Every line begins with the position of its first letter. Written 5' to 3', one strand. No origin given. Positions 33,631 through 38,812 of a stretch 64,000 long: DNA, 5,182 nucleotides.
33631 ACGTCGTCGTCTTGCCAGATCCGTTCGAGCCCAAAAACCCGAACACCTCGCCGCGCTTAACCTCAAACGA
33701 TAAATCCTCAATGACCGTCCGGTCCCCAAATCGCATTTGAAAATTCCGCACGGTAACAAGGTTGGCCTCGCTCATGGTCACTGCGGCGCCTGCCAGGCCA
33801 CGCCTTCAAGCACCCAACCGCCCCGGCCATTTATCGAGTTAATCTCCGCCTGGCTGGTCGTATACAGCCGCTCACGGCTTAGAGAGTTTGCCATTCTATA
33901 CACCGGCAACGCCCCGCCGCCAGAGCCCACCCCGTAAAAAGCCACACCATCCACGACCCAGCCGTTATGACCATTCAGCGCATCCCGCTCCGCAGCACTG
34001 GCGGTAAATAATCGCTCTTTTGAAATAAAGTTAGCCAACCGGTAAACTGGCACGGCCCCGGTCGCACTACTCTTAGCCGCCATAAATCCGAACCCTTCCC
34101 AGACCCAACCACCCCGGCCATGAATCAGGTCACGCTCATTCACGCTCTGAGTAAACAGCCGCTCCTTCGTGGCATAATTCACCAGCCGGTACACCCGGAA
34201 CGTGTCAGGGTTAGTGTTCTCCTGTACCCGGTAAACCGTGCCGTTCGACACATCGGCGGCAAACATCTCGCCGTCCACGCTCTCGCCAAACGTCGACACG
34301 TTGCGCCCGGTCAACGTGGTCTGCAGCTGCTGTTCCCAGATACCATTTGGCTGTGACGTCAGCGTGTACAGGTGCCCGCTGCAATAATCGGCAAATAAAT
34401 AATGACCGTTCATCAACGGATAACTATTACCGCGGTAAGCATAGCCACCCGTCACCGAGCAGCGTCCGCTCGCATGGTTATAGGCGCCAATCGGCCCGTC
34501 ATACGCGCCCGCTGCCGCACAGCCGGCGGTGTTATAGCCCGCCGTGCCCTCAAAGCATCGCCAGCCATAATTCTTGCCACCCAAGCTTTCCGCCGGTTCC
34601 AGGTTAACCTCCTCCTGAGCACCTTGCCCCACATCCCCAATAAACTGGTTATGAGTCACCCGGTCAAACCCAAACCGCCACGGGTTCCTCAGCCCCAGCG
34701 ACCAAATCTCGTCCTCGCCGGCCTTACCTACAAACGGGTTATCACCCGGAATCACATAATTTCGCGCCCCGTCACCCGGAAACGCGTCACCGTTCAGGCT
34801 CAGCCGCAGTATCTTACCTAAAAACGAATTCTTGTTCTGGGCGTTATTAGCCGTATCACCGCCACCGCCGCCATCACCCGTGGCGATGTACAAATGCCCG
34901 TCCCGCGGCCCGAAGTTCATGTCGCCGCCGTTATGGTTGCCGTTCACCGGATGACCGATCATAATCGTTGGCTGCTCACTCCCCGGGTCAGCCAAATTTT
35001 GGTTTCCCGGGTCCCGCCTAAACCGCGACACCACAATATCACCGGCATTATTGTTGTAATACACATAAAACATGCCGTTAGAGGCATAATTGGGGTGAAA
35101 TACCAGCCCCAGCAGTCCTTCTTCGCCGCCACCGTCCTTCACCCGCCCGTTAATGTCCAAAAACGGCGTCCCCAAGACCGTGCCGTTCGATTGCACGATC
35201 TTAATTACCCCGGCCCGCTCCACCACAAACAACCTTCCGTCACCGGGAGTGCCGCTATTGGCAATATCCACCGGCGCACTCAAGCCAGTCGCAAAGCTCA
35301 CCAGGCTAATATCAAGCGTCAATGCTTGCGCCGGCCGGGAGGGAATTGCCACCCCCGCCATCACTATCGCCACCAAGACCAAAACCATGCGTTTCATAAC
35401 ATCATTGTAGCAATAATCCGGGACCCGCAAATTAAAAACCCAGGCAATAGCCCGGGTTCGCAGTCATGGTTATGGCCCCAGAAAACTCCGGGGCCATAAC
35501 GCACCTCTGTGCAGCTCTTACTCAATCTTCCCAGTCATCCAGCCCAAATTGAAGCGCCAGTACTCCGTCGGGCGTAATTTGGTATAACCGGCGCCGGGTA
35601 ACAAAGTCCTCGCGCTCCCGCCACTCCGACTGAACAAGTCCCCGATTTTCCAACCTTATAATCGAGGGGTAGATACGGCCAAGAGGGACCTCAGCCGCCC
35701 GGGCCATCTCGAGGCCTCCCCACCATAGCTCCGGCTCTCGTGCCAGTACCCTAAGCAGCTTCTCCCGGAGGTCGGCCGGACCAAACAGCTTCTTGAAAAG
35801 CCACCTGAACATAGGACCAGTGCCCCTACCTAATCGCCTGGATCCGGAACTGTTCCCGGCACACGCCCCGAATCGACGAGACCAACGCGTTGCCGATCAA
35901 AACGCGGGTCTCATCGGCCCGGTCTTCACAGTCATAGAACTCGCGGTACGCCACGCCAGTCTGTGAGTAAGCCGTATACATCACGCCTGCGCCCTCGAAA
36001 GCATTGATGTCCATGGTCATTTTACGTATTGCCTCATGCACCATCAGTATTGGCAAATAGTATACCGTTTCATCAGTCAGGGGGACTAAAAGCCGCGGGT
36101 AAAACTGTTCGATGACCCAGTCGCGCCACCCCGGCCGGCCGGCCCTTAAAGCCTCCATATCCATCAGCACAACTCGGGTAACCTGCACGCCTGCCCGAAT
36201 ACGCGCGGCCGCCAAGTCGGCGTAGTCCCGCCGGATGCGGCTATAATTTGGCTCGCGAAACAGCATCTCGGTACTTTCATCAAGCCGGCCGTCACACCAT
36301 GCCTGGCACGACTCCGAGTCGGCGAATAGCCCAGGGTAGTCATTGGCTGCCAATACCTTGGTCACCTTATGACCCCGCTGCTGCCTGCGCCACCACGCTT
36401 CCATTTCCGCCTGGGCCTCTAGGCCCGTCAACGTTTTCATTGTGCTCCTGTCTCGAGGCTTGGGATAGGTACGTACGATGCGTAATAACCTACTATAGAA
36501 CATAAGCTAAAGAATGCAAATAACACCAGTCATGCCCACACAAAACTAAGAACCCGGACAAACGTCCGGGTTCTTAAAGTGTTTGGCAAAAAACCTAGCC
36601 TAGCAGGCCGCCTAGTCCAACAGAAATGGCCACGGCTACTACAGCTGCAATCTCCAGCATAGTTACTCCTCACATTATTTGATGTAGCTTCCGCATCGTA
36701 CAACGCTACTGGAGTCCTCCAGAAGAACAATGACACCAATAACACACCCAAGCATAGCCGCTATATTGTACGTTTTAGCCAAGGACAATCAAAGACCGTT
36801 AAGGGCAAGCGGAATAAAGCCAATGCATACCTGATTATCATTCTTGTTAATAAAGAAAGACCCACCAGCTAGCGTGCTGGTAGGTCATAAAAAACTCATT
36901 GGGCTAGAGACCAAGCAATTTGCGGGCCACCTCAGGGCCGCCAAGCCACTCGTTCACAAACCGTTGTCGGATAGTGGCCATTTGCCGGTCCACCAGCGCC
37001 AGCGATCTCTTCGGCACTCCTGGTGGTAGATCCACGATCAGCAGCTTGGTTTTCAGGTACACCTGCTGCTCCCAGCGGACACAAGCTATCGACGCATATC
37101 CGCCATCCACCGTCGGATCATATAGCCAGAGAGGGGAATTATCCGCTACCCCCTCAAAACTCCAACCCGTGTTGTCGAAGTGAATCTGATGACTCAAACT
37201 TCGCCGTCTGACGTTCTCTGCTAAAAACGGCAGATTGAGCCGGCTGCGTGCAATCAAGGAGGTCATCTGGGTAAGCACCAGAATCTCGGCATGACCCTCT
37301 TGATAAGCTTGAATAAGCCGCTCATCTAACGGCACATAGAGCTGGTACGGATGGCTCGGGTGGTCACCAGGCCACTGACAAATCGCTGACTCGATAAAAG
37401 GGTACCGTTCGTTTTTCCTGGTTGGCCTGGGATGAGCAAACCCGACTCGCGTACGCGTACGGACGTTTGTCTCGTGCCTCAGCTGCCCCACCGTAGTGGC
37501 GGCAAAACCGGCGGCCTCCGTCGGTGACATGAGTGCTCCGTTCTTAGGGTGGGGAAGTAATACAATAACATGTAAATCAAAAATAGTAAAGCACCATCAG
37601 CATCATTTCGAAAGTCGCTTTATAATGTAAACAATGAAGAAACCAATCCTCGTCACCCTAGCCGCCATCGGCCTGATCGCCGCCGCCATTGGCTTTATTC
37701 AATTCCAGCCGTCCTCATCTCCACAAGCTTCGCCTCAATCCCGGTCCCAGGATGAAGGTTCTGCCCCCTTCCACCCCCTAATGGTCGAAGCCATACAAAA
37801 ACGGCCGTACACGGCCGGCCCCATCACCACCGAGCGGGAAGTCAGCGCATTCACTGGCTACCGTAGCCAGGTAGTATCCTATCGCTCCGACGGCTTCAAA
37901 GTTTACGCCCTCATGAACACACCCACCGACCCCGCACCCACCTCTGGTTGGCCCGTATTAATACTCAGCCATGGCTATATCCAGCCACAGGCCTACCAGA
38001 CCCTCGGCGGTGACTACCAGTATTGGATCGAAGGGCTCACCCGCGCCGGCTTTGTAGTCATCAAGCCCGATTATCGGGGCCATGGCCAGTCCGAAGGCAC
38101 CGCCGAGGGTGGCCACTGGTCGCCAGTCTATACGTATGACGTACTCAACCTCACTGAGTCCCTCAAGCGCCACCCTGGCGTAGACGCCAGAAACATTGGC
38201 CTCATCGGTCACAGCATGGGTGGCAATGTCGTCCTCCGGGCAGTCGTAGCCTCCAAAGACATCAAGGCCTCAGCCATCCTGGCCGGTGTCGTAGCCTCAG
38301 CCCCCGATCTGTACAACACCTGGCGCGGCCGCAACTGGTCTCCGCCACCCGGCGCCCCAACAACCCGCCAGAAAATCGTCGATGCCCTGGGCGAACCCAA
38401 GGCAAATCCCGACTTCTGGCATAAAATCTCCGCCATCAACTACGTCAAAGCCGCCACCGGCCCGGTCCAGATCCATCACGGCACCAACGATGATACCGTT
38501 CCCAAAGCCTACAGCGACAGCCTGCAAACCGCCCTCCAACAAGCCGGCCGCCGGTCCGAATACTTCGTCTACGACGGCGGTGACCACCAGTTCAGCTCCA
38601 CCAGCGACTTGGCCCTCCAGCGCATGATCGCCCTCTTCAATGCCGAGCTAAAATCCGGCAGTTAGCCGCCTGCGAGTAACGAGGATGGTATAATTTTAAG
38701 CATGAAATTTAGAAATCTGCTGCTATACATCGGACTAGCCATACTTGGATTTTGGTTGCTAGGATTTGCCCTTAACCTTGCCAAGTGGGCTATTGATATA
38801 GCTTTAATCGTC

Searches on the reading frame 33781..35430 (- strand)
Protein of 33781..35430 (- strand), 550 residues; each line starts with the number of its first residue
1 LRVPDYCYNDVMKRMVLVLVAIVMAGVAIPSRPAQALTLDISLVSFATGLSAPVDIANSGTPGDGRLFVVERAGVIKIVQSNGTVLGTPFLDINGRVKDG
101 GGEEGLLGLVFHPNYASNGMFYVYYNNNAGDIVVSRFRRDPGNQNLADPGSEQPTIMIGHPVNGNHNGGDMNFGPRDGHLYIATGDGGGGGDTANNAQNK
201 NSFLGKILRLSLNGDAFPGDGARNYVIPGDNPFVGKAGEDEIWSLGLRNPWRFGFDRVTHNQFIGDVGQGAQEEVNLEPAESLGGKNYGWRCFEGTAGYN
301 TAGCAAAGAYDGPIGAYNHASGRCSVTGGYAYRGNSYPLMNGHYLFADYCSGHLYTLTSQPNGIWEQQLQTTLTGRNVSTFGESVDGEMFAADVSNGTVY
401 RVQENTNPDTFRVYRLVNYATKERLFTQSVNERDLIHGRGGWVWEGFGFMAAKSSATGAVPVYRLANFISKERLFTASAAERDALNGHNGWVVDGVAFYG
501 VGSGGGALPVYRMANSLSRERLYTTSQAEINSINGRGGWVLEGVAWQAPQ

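Call 15: search_protein_families(library=pfam, proteins=[window:33781-35430:-], max_evalue=0.001)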
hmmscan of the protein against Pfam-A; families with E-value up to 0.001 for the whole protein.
window:33781-35430:- (550 aa): 2 families
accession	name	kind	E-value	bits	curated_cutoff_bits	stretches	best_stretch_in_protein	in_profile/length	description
PF07995.17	GSDH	-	1.6e-36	126.7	25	1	63-399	11-330/332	Glucose / Sorbosone dehydrogenase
PF18885.6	DUF5648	-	2.1e-29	102.9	25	1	413-548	2-133/134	Domain of unknown function (DUF5648)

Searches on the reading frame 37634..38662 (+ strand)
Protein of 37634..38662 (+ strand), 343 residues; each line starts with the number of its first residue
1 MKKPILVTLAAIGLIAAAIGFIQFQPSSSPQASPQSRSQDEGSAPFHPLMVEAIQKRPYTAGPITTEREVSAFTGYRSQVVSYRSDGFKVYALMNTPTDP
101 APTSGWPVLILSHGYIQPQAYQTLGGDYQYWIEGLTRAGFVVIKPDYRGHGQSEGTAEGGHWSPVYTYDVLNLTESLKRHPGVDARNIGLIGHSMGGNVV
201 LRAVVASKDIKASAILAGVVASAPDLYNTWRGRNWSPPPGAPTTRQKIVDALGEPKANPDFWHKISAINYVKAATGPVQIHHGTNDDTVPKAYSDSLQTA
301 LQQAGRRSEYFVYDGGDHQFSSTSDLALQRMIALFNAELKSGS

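Call 16: search_protein_families(library=pfam, proteins=[window:37634-38662:+], max_evalue=0.001)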
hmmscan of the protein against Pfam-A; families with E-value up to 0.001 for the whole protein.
window:37634-38662:+ (343 aa): 13 families
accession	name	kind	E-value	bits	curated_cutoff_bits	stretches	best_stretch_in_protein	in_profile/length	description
PF12146.15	Hydrolase_4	-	3.2e-17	63.1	27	1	125-226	17-111/239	Serine aminopeptidase, S33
PF00326.27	Peptidase_S9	-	5.4e-15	55.9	22.6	1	135-325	10-196/213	Prolyl oligopeptidase family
PF20434.5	BD-FAE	-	5.7e-12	46.1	26.8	1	128-301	35-215/215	BD-FAE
PF00561.26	Abhydrolase_1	-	6.5e-12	46.1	25.8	1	107-247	1-130/245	alpha/beta hydrolase fold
PF01738.24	DLH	-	7.5e-12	45.7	21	1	135-325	37-193/217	Dienelactone hydrolase family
PF12697.13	Abhydrolase_6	-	1.9e-10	42.2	26.3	1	110-290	2-180/217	Alpha/beta hydrolase family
PF02129.25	Peptidase_S15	-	1e-09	38.9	23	1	86-225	1-135/262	X-Pro dipeptidyl-peptidase (S15 family)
PF08840.17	BAAT_C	-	4.5e-07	30.6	20.9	1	176-319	12-159/210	BAAT / Acyl-CoA thioester hydrolase C terminal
PF07859.19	Abhydrolase_3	-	7.9e-07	29.5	25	1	164-320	46-208/210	alpha/beta hydrolase fold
PF12740.14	PETase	-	2.4e-06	27.6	28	1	55-217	3-156/263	PET hydrolase-like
PF07224.18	Chlorophyllase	-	8.6e-06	25.2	26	1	100-215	36-147/301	Chlorophyllase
PF02230.22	Abhydrolase_2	-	0.00015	22.1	23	0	277-324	158-205/217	Phospholipase/Carboxylesterase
PF07819.20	PGAP1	-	0.00028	21.2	24.3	1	183-226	88-130/233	PGAP1-like alpha/beta domain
